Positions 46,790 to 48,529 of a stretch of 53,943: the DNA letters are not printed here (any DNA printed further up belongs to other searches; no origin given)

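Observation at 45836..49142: GT2 / B12-radical SAM / YdjC-deacetylase trio: a hybrid of the FlmF2-NaxD-FlmK and HpnI-J-K pathway logics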

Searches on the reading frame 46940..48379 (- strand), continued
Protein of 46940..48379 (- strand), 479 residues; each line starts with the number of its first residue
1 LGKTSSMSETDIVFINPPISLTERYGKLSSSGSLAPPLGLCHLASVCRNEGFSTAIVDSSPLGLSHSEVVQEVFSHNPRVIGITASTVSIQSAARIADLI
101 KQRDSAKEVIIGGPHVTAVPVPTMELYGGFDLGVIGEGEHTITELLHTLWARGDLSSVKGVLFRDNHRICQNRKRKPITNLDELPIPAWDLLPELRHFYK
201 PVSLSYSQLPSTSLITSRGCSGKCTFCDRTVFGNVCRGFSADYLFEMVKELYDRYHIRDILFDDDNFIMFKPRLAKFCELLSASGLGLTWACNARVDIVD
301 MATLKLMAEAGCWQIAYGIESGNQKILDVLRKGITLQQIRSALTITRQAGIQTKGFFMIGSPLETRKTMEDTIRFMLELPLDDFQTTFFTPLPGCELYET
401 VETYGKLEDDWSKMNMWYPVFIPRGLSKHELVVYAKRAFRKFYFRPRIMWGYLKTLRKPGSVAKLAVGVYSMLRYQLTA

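Call 51: search_protein_families(library=ncbifam, proteins=[L019:8750-11020:+, L019:7395-8744:+, L090:5857-7278:+], max_evalue=1e-10)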
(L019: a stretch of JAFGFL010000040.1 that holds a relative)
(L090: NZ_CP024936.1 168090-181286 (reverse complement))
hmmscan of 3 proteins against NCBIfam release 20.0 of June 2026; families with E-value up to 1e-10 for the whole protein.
L019:8750-11020:+ (757 aa): 21 families
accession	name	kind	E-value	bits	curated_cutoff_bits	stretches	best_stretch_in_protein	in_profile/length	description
TIGR03473.1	HpnK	hypoth_equivalog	7.6e-58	196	232.6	1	478-756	3-280/283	hopanoid biosynthesis-associated protein HpnK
TIGR02026.1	BchE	equivalog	1.1e-56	192.8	481.35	1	28-469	19-458/497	magnesium-protoporphyrin IX monomethyl ester anaerobic oxidative cyclase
TIGR03471.1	HpnJ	equivalog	5.5e-56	190.4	577.6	1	16-468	19-465/472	hopanoid biosynthesis associated radical SAM protein HpnJ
NF050148.1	rSAM_ApyD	equivalog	1.6e-48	165.6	750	1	31-370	25-363/645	RiPP biosynthesis radical SAM protein ApyD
NF002559.0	PRK02134.1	equivalog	5.4e-40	137.5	227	1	478-755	4-247/249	chitin disaccharide deacetylase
TIGR04479.1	bcpD_PhpK_rSAM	subfamily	7.7e-39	133.4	600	1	33-398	74-434/504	PhpK family radical SAM P-methyltransferase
NF038361.1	rSAM_Sden_1168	equivalog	1.5e-37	129.4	575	1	28-399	82-477/560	Sden_1168 family B12-binding radical SAM P-methyltransferase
TIGR04385.1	B12_rSAM_cofa1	equivalog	2.4e-37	129.2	450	1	31-370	20-361/438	B12 lower ligand biosynthesis radical SAM protein BzaD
TIGR04072.2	rSAM_ladder_B12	equivalog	2.1e-31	109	360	1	31-370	18-346/443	lipid biosynthesis B12-binding/radical SAM protein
TIGR04014.1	B12_SAM_MJ_0865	equivalog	6.3e-29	101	360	1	92-397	62-360/434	methyl-coenzyme M reductase glutamine C-methyltransferase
TIGR04295.1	B12_rSAM_oligo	hypoth_equivalog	2.5e-27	95.6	400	1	28-331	22-319/422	TIGR04295 family B12-binding domain-containing radical SAM protein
TIGR03975.1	rSAM_ocin_1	subfamily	5.6e-27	94.5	281.85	1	62-370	119-427/606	RiPP maturation radical SAM C-methyltransferase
TIGR04013.1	B12_SAM_MJ_1487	hypoth_equivalog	8.2e-26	90.7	251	1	58-394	29-356/382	TIGR04013 family B12-binding domain/radical SAM domain-containing protein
NF033070.1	rSAM_AprD4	equivalog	4.2e-23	82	500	1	174-421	169-416/456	AprD4 family radical SAM diol-dehydratase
TIGR04367.1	HpnR_B12_rSAM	equivalog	6.7e-23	81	650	1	31-395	22-373/490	hopanoid C-3 methylase HpnR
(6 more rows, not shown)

L019:7395-8744:+ (449 aa): 5 families
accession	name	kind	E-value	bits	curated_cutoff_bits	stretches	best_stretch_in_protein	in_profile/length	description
NF007986.1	PRK10714.1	equivalog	4.3e-19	68.7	529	1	5-205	7-205/316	undecaprenyl-phosphate 4-deoxy-4-formamido-L-arabinose transferase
NF047588.1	GlcsyltransPgfSStrep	equivalog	2e-18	66.7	500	1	5-172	2-168/308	glycosyltransferase PgfS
TIGR03937.1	PgaC_IcaA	equivalog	8.8e-17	61.1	422.3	1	5-104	46-142/407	poly-beta-1,6-N-acetyl-D-glucosamine synthase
TIGR04182.1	glyco_TIGR04182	equivalog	1.3e-12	47.7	325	1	7-217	3-203/293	S-layer glycoprotein N-glycosyltransferase AglJ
TIGR01983.1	UbiG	equivalog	1.6e-12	47.2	102.95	1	277-383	50-158/228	bifunctional 2-polyprenyl-6-hydroxyphenol methylase/3-demethylubiquinol 3-O-methyltransferase UbiG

L090:5857-7278:+ (473 aa): 15 families
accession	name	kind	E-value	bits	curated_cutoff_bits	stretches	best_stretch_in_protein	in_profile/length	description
TIGR03471.1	HpnJ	equivalog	5.8e-254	843.2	577.6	1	1-472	1-471/472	hopanoid biosynthesis associated radical SAM protein HpnJ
NF038361.1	rSAM_Sden_1168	equivalog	1.2e-32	113.2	575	1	119-442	197-528/560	Sden_1168 family B12-binding radical SAM P-methyltransferase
NF050148.1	rSAM_ApyD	equivalog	6.3e-30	104.2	750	1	70-387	76-393/645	RiPP biosynthesis radical SAM protein ApyD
TIGR04479.1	bcpD_PhpK_rSAM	subfamily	1e-28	100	600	1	196-372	240-416/504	PhpK family radical SAM P-methyltransferase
TIGR04014.1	B12_SAM_MJ_0865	equivalog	6.1e-27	94.5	360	1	102-399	72-369/434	methyl-coenzyme M reductase glutamine C-methyltransferase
TIGR04072.2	rSAM_ladder_B12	equivalog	1.4e-25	89.8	360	1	195-397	178-382/443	lipid biosynthesis B12-binding/radical SAM protein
TIGR02026.1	BchE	equivalog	2.4e-24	86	481.35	1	42-443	35-436/497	magnesium-protoporphyrin IX monomethyl ester anaerobic oxidative cyclase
NF033070.1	rSAM_AprD4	equivalog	2.7e-23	82.6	500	1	196-396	195-399/456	AprD4 family radical SAM diol-dehydratase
TIGR03975.1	rSAM_ocin_1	subfamily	7.5e-19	67.6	281.85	1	87-361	147-426/606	RiPP maturation radical SAM C-methyltransferase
NF033712.0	B12_rSAM_KedN5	subfamily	7e-17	60.9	700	1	85-360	79-365/624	KedN5 family methylcobalamin-dependent radical SAM C-methyltransferase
TIGR04367.1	HpnR_B12_rSAM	equivalog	1e-16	60.6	650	1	87-385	80-371/490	hopanoid C-3 methylase HpnR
TIGR04013.1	B12_SAM_MJ_1487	hypoth_equivalog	4.1e-16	58.8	251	0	299-400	267-370/382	TIGR04013 family B12-binding domain/radical SAM domain-containing protein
TIGR00089.1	TIGR00089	subfamily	1e-12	47.6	251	0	306-384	257-337/429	MiaB/RimO family radical SAM methylthiotransferase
TIGR01125.1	TIGR01125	equivalog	1.9e-11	43.7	356.95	1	197-372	137-323/432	30S ribosomal protein S12 methylthiotransferase RimO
TIGR04295.1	B12_rSAM_oligo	hypoth_equivalog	4.8e-11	42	400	1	47-275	42-274/422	TIGR04295 family B12-binding domain-containing radical SAM protein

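Call 63: find_encoding_contigs(protein=P0256, flank=6000, max_places=1)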
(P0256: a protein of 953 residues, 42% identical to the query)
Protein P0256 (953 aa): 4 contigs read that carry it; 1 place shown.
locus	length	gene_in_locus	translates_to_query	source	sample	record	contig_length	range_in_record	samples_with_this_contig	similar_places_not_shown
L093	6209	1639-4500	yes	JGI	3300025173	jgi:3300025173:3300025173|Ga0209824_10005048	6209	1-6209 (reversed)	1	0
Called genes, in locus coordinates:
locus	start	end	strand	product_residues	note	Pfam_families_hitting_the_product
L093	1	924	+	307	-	?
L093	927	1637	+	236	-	PF13641:Glyco_tranf_2_3 (weak), PF00535:Glycos_transf_2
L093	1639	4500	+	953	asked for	PF02310:B12-binding, PF04055:Radical_SAM, PF04794:YdjC, PF13489:Methyltransf_23, PF08241:Methyltransf_11, PF08242:Methyltransf_12, PF13649:Methyltransf_25, PF13847:Methyltransf_31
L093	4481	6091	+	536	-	PF13231:PMT_2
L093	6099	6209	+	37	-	?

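Call 64: find_encoding_contigs(protein=P0248, flank=8000, max_places=1)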
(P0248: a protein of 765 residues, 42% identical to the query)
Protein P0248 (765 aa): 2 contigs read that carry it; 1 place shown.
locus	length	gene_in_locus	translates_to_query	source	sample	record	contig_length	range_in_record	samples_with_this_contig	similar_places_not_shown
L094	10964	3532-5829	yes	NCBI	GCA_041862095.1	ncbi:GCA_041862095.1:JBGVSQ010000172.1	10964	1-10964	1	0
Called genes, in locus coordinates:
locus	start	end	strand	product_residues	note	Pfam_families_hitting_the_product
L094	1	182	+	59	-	?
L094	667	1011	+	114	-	PF00005:ABC_tran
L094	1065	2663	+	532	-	PF13231:PMT_2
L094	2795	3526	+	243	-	PF00535:Glycos_transf_2, PF10111:Glyco_tranf_2_2 (weak)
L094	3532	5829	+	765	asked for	PF02310:B12-binding, PF04055:Radical_SAM, PF04794:YdjC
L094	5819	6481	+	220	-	PF13489:Methyltransf_23, PF05175:MTS (faint), PF05401:NodS (weak), PF13847:Methyltransf_31, PF08241:Methyltransf_11, PF08242:Methyltransf_12, PF13649:Methyltransf_25, PF01739:CheR (weak)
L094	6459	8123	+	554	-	PF13231:PMT_2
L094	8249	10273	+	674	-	PF01663:Phosphodiest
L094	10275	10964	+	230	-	?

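Call 65: find_encoding_contigs(protein=P0254, flank=8000, max_places=1)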
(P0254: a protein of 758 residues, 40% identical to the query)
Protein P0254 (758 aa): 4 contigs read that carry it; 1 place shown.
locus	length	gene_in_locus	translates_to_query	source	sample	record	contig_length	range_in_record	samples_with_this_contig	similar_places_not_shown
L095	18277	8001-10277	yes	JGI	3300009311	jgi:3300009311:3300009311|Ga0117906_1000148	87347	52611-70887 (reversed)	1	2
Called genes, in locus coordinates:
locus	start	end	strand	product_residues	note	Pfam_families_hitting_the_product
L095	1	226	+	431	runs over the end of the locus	PF00890:FAD_binding_2 (weak), PF01266:DAO (weak), PF01593:Amino_oxidase, PF13450:NAD_binding_8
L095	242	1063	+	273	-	PF01061:ABC2_membrane (weak)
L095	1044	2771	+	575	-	PF00005:ABC_tran, PF14524:Wzt_C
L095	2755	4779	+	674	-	PF00535:Glycos_transf_2, PF13641:Glyco_tranf_2_3, PF13632:Glyco_trans_2_3, PF27881:CRWN_N (faint)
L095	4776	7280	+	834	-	PF13579:Glyco_trans_4_4 (weak), PF13439:Glyco_transf_4, PF00534:Glycos_transf_1, PF13692:Glyco_trans_1_4, PF13439:Glyco_transf_4, PF13579:Glyco_trans_4_4, PF00534:Glycos_transf_1, PF13692:Glyco_trans_1_4, +2 more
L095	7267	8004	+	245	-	PF00535:Glycos_transf_2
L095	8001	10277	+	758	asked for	PF02310:B12-binding, PF04055:Radical_SAM, PF04794:YdjC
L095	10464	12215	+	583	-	-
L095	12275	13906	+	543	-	PF25182:NonGDSL (faint), PF00657:Lipase_GDSL (weak), PF13472:Lipase_GDSL_2, PF13181:TPR_8 (faint), PF13424:TPR_12 (faint), PF13431:TPR_17 (faint), PF13432:TPR_16 (faint), PF00515:TPR_1 (faint), +5 more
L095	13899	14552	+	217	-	PF13489:Methyltransf_23, PF08241:Methyltransf_11 (weak), PF08242:Methyltransf_12, PF13649:Methyltransf_25, PF13847:Methyltransf_31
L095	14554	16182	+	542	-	PF13231:PMT_2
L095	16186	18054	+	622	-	PF02310:B12-binding, PF04055:Radical_SAM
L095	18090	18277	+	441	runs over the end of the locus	PF13439:Glyco_transf_4, PF13579:Glyco_trans_4_4 (weak), PF00534:Glycos_transf_1, PF13692:Glyco_trans_1_4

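Call 72: list_cluster_members(proteins=[P0001, P0241, P0256])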
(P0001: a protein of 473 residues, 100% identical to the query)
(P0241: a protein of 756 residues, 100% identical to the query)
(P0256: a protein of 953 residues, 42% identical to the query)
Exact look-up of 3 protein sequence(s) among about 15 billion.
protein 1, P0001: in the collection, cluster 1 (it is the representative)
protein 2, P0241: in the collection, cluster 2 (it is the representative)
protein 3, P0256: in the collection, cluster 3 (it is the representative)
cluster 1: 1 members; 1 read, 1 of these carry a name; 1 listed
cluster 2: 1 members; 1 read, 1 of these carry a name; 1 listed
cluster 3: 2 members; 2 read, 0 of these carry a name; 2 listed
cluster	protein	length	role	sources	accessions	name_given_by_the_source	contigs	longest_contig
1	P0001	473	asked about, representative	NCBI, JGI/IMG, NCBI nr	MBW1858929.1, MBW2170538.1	MAG: cobalamin-dependent protein [Deltaproteobacteria bacterium] | cobalamin-dependent protein [Deltaproteobacteria bacterium]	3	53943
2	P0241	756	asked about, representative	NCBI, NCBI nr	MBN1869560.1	MAG: ChbG/HpnK family deacetylase [Candidatus Omnitrophica bacterium] | ChbG/HpnK family deacetylase [Candidatus Omnitrophota bacterium]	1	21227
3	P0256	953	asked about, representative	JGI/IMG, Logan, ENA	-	-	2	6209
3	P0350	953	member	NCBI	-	-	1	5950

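Call 81: predict_structure(alignment_id=A1)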
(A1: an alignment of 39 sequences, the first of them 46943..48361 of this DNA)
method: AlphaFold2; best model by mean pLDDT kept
length: 473 residues; sequences in the alignment: 39
mean_pLDDT: 93.3   pTM: 0.90
mean pLDDT of the five models: 93.3, 92.6, 91.3, 91.0, 90.5
residues with pLDDT >= 90: 373; 70-90: 97; 50-70: 3; < 50: 0
segments of 3 or more residues with pLDDT < 50: none
pLDDT, mean of each block of 10 residues (from residue 1): 89 88 85 96 98 92 97 96 96 97 96 95 96 96 95 94 92 94 95 86 92 86 87 97 97 92 93 96 94 95 97 96 94 98 97 96 98 95 93 94 93 96 96 94 86 78 84 78
secondary structure, 60 per line:
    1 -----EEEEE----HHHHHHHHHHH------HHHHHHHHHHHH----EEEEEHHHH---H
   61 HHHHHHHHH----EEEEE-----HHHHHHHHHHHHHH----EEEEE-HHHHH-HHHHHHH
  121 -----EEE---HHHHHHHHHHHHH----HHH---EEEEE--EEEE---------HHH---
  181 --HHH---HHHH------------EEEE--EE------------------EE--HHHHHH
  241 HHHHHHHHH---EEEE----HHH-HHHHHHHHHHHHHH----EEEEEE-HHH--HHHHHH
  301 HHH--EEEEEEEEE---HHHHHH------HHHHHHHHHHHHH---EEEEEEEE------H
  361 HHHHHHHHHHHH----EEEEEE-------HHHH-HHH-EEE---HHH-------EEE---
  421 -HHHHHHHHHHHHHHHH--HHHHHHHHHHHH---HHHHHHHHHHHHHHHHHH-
elements in order: E6-10 H15-25 H32-43 E48-52 H53-56 H60-69 E74-78 H84-97 E102-106 H108-112 H114-120 E126-128 H132-144 E155-159 E162-165 H189-192 E205-208 H235-249 E253-256 H265-278 E283-288 H295-303 E306-314 H318-323 H330-342 E346-353 H360-372 E377-382 H390-393 E399-401 E415-417 H422-437 H440-451 H455-472

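Call 84: fold_search(model_id=the predicted structure, library=pdb)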
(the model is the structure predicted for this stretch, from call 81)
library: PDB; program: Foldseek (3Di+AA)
matches with E <= 10: 1879; with E <= 0.001: 242
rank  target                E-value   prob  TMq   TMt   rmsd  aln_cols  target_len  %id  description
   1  6fd2_A                2.2e-28  1.00  0.72  0.74   7.0       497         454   22  Radical SAM 1,2-diol dehydratase AprD4 in complex with its substrate paromamine (released 2018-01-17)
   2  6fd2_B                1.5e-26  1.00  0.72  0.75   6.6       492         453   22  Radical SAM 1,2-diol dehydratase AprD4 in complex with its substrate paromamine (released 2018-01-17)
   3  9ccb                  1.4e-25  1.00  0.69  0.78   7.0       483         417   22  X-ray crystal structure of methyl-coenzyme M reductase glutamine methylase (MgmA) from Methanothermobacter marburgensis  (released 2025-01-01)
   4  6wte_A                1.0e-24  1.00  0.67  0.57   6.8       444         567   16  Structure of radical S-adenosylmethionine methyltransferase, TsrM, from Kitasatospora setae with cobalamin and [4Fe-4S (released 2020-12-23)
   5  6wte_B                4.0e-24  1.00  0.71  0.64   6.1       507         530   15  Structure of radical S-adenosylmethionine methyltransferase, TsrM, from Kitasatospora setae with cobalamin and [4Fe-4S (released 2020-12-23)
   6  5ul4                  4.3e-24  1.00  0.77  0.51   5.1       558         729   18  Structure of Cobalamin-dependent S-adenosylmethionine radical enzyme OxsB with aqua-cobalamin and S-adenosylmethionine b (released 2017-04-19)
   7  6wtf_A                5.8e-24  1.00  0.66  0.58   5.4       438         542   17  Structure of radical S-adenosylmethionine methyltransferase, TsrM, from Kitasatospora setae with tryptophan substrate  (released 2020-12-23)
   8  6wtf_B                1.2e-23  1.00  0.68  0.61   6.8       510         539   16  Structure of radical S-adenosylmethionine methyltransferase, TsrM, from Kitasatospora setae with tryptophan substrate  (released 2020-12-23)
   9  5ul3                  1.5e-23  1.00  0.75  0.51   6.1       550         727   19  Structure of Cobalamin-dependent S-adenosylmethionine radical enzyme OxsB with aqua-cobalamin bound (released 2017-04-19)
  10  9n1b                  1.8e-21  1.00  0.71  0.55   4.0       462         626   16  Crystal structure of CysS from Corallococcus sp. CA054B with 5'-deoxyadenosine, methionine, and pantetheinylated 3-metho (released 2026-01-28)
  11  7kdx_A                2.0e-21  1.00  0.74  0.54   6.9       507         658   18  Crystal structure of Streptomyces tokunonesis TokK with hydroxycobalamin, 5'-deoxyadenosine, and methionine (released 2022-01-12)
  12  7kdy_A                2.0e-21  1.00  0.72  0.53   6.8       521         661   18  Crystal structure of Streptomyces tokunonesis TokK with hydroxycobalamin, 5'-deoxyadenosine, methionine, and (2R)-pant (released 2022-01-12)
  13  7kdx_B                2.2e-21  1.00  0.74  0.54   7.1       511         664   18  Crystal structure of Streptomyces tokunonesis TokK with hydroxycobalamin, 5'-deoxyadenosine, and methionine (released 2022-01-12)
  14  5ul2                  2.4e-21  1.00  0.72  0.49   6.2       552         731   18  Structure of Apo, SeMet-labeled Cobalamin-dependent S-adenosylmethionine radical enzyme OxsB (released 2017-04-19)
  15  7kdy_B                7.6e-21  1.00  0.71  0.52   7.2       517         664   18  Crystal structure of Streptomyces tokunonesis TokK with hydroxycobalamin, 5'-deoxyadenosine, methionine, and (2R)-pant (released 2022-01-12)
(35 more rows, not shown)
